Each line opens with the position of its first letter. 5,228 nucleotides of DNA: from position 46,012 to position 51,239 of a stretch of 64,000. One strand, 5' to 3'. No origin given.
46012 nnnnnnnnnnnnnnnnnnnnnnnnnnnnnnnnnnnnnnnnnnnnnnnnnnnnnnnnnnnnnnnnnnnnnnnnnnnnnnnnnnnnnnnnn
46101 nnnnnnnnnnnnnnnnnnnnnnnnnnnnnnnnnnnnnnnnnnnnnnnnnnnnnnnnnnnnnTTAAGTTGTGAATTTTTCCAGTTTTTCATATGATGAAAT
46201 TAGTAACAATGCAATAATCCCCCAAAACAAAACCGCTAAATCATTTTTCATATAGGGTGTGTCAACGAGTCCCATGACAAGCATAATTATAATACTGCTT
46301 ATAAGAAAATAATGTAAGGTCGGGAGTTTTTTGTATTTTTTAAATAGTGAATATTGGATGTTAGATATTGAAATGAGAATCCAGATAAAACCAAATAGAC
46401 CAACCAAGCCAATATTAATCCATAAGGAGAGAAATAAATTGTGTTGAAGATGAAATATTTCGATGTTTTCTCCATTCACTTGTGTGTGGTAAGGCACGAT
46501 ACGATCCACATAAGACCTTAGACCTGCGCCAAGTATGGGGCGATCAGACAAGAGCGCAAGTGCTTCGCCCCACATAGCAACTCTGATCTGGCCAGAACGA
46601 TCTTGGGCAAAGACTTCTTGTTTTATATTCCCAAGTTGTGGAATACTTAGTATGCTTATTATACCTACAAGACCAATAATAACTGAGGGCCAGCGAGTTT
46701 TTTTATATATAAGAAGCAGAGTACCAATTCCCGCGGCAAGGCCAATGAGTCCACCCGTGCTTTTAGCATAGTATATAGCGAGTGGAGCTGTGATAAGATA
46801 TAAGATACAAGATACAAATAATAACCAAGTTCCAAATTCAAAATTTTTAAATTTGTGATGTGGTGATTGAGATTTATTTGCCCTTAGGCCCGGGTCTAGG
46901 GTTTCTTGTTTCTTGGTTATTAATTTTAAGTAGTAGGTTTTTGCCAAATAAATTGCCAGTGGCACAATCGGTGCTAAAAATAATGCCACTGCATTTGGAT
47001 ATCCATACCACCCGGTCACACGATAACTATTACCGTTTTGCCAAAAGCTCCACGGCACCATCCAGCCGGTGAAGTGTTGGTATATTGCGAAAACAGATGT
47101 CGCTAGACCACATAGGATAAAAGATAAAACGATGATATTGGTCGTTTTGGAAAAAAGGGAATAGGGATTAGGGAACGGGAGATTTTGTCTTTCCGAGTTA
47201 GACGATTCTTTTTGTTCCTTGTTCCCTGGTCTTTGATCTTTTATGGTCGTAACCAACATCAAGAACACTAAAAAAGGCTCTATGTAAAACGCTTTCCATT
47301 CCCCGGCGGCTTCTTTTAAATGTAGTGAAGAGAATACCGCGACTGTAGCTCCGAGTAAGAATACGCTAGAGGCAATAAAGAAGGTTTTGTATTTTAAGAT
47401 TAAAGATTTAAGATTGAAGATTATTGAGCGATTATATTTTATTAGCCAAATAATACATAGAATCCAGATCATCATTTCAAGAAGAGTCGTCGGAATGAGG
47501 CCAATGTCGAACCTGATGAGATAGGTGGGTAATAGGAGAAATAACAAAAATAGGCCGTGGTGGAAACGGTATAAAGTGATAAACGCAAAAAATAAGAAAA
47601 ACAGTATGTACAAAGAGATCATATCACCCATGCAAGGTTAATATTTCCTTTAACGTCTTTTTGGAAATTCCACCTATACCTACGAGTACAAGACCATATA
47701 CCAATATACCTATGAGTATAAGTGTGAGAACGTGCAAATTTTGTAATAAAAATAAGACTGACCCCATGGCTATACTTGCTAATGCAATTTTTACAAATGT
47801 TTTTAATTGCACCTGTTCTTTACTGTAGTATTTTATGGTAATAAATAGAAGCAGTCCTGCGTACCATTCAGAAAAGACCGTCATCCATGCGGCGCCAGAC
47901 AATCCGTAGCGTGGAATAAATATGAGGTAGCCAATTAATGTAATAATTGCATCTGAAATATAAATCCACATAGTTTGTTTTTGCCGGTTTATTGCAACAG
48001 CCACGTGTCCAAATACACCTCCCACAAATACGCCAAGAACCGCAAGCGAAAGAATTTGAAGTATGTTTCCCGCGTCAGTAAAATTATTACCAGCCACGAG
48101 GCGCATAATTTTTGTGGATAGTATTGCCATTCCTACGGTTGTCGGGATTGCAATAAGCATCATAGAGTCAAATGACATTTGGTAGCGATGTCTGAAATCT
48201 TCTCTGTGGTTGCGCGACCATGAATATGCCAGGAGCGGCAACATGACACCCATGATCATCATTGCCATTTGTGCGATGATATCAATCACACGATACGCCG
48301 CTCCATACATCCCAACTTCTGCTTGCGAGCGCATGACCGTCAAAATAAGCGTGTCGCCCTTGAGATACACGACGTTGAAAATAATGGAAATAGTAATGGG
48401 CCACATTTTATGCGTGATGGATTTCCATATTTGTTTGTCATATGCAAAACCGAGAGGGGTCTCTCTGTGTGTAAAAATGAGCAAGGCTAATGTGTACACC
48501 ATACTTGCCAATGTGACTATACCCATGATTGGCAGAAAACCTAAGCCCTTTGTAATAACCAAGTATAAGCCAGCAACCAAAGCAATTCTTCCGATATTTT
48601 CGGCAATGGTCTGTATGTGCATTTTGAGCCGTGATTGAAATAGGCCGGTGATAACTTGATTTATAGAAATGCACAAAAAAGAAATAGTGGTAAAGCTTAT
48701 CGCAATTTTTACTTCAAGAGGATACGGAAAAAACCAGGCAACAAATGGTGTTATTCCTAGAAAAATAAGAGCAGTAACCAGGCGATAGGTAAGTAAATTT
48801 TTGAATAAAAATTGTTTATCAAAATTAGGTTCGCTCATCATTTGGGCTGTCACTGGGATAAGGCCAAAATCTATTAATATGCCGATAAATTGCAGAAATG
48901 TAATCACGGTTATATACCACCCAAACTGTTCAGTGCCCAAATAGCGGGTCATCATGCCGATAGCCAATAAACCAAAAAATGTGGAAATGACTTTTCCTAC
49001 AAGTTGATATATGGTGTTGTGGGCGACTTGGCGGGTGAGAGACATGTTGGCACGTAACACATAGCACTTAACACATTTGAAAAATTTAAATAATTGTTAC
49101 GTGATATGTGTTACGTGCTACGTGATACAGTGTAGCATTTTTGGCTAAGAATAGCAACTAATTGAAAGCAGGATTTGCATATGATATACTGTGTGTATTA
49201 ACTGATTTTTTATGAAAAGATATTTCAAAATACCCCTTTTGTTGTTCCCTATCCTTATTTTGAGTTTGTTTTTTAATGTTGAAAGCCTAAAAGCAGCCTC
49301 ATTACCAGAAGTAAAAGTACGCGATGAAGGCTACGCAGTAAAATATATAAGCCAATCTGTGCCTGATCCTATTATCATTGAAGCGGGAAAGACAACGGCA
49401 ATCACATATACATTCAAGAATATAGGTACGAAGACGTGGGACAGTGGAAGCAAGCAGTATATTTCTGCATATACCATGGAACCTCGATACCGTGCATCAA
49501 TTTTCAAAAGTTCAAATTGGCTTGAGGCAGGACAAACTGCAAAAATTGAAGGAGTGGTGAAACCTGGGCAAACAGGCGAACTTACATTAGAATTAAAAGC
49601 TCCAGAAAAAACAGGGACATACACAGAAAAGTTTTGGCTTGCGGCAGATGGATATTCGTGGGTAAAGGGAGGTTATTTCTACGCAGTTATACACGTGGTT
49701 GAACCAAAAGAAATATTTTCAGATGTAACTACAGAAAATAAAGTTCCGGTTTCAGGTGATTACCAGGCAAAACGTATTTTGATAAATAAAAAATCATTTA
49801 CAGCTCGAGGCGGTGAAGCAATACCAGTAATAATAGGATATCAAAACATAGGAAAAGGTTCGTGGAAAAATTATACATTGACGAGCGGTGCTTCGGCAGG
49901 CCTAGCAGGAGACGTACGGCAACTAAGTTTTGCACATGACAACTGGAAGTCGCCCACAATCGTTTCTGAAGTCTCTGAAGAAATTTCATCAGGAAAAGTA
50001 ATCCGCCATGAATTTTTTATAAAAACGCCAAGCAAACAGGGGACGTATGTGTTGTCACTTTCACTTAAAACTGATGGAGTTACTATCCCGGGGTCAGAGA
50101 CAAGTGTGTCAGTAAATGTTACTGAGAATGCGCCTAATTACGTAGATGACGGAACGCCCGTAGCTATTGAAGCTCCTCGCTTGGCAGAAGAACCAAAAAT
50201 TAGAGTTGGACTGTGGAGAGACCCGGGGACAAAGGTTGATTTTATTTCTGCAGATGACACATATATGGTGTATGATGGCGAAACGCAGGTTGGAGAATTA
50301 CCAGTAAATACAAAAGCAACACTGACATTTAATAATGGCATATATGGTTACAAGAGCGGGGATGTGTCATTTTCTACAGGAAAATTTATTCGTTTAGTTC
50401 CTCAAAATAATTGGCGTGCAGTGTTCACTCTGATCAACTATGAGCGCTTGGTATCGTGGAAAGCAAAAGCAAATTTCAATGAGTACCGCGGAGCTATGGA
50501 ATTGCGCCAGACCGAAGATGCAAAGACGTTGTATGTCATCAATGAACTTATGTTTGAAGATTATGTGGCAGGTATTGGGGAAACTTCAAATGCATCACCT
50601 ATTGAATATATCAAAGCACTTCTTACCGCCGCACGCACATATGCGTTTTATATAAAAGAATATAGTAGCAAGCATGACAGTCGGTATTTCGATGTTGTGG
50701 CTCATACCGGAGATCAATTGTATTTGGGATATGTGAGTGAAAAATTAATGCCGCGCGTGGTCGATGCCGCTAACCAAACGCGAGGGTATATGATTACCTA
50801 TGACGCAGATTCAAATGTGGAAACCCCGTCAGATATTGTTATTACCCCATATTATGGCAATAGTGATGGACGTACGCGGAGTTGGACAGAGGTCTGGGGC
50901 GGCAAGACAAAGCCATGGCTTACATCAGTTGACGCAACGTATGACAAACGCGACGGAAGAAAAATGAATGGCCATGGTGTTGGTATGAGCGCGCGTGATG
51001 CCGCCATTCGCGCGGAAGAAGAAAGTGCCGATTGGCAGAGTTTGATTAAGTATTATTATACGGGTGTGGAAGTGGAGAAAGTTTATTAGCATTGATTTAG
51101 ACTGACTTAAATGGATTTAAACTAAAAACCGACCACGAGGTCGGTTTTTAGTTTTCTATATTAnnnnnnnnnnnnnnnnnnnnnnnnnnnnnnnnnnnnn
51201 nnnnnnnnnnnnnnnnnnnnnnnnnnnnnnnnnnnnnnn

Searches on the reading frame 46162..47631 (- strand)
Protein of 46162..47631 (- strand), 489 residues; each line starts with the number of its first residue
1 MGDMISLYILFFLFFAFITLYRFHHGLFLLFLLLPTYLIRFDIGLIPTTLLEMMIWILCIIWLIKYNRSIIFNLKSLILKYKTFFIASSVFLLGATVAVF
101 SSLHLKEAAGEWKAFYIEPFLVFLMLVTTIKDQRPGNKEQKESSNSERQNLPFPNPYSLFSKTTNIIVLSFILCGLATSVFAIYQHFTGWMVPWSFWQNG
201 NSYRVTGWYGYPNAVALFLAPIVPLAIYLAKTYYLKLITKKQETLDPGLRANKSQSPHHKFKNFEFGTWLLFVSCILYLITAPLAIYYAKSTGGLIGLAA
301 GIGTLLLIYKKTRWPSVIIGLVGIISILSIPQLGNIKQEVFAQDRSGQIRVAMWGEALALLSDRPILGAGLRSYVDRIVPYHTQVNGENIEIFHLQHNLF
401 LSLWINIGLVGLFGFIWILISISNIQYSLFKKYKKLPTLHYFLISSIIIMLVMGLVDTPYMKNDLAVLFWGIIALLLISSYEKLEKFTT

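Call 43: search_protein_families(library=pfam, proteins=[window:46162-47631:-], max_evalue=0.00001)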
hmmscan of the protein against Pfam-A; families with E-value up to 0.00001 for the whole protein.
window:46162-47631:- (489 aa): 1 family
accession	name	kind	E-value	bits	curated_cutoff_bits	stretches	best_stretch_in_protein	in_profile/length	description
PF04932.20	Wzy_C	-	3.5e-20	72.8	31.7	1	278-416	2-149/149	O-Antigen ligase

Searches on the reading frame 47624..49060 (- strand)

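Call 43: search_protein_families(library=pfam, proteins=[window:47624-49060:-], max_evalue=0.00001)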
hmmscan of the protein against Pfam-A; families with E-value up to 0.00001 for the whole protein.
window:47624-49060:- (478 aa): 3 families
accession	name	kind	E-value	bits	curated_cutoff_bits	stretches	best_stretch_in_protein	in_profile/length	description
PF01943.22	Polysacc_synt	-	3.1e-23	83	28.2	1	13-278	2-271/274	Polysaccharide biosynthesis protein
PF13440.11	Polysacc_synt_3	-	2.5e-21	76.6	23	1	37-330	2-291/293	Polysaccharide biosynthesis protein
PF03023.19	MurJ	-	6.2e-08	32.1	27.4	1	69-440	39-432/451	Lipid II flippase MurJ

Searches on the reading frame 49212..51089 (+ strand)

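Call 43: search_protein_families(library=pfam, proteins=[window:49212-51089:+], max_evalue=0.00001)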
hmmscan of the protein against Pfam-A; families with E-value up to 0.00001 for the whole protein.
window:49212-51089:+ (625 aa): 2 families
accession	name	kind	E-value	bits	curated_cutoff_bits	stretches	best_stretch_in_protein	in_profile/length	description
PF08486.15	SpoIID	-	1.1e-11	45.6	23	1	438-530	3-97/97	Stage II sporulation protein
PF16158.11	N_BRCA1_IG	-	3.3e-11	44.1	28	1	50-145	2-92/108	Ig-like domain from next to BRCA1 gene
